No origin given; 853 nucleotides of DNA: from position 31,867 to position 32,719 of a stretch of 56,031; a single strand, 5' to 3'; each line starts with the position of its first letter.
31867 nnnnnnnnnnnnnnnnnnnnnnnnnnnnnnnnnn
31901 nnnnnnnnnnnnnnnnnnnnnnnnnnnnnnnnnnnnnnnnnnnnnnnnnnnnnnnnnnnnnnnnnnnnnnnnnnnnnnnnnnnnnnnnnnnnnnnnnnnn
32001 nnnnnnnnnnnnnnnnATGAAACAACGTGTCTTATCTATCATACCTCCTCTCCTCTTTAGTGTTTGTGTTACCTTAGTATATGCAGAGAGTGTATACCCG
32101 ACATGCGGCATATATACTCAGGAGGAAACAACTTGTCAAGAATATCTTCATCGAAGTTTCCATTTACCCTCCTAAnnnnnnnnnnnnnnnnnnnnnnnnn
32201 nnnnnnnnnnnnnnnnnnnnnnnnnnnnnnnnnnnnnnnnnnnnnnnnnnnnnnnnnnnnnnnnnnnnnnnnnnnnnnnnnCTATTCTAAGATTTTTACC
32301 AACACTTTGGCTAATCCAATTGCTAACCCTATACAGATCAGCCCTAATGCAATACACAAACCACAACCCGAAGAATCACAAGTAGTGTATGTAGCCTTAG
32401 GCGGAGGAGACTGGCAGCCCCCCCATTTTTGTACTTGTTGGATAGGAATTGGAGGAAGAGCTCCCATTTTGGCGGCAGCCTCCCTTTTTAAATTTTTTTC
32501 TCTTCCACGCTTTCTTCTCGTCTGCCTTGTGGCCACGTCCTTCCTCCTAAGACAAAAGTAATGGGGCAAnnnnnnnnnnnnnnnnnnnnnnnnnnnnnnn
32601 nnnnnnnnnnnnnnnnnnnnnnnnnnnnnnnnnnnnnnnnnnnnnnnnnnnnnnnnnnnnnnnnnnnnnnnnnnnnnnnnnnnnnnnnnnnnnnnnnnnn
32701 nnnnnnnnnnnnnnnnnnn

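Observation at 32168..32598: Duplicated 56-60 nt structured element bracketing a GC-rich segment in a 1.2-kb gap without convincing long ORFs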

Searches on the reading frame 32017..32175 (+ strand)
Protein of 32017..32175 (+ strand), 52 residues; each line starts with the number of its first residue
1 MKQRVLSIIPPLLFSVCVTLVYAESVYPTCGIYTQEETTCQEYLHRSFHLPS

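Call 13: search_protein_families(library=pfam, proteins=[window:32017-32175:+], max_evalue=1)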
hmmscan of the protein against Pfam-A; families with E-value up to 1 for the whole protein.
window:32017-32175:+ (52 aa): 0 families

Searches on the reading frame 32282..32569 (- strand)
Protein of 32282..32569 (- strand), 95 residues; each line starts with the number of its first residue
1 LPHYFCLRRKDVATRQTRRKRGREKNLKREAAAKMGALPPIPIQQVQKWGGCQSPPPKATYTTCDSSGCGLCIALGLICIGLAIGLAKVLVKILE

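Call 13: search_protein_families(library=pfam, proteins=[window:32282-32569:-], max_evalue=1)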
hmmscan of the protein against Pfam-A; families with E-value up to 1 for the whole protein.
window:32282-32569:- (95 aa): 0 families

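Call 15: find_homologous_proteins(query=window:32285-32536:-, max_evalue=10)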
Query window:32285-32536:- (84 aa): 1 proteins with E <= 10 among 1 candidates.
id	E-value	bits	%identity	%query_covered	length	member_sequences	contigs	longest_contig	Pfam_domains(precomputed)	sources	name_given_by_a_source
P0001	7.3e-49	181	100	100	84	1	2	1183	-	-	-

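Call 66: search_protein_representatives(protein=window:32285-32536:-)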
Query: 84 residues. Proteins with E-value up to 0.001 (for the whole library): 5; up to 1e-10: 2; up to 1e-30: 1. The best 5 are listed.
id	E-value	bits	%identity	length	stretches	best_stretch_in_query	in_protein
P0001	2.3e-49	180.8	100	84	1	1-84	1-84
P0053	1.2e-15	73.4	42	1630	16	40-67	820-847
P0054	3.7e-06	43.1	32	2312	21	30-67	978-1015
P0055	5.2e-06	42.6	34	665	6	15-67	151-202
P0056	1.9e-05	40.9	35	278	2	9-64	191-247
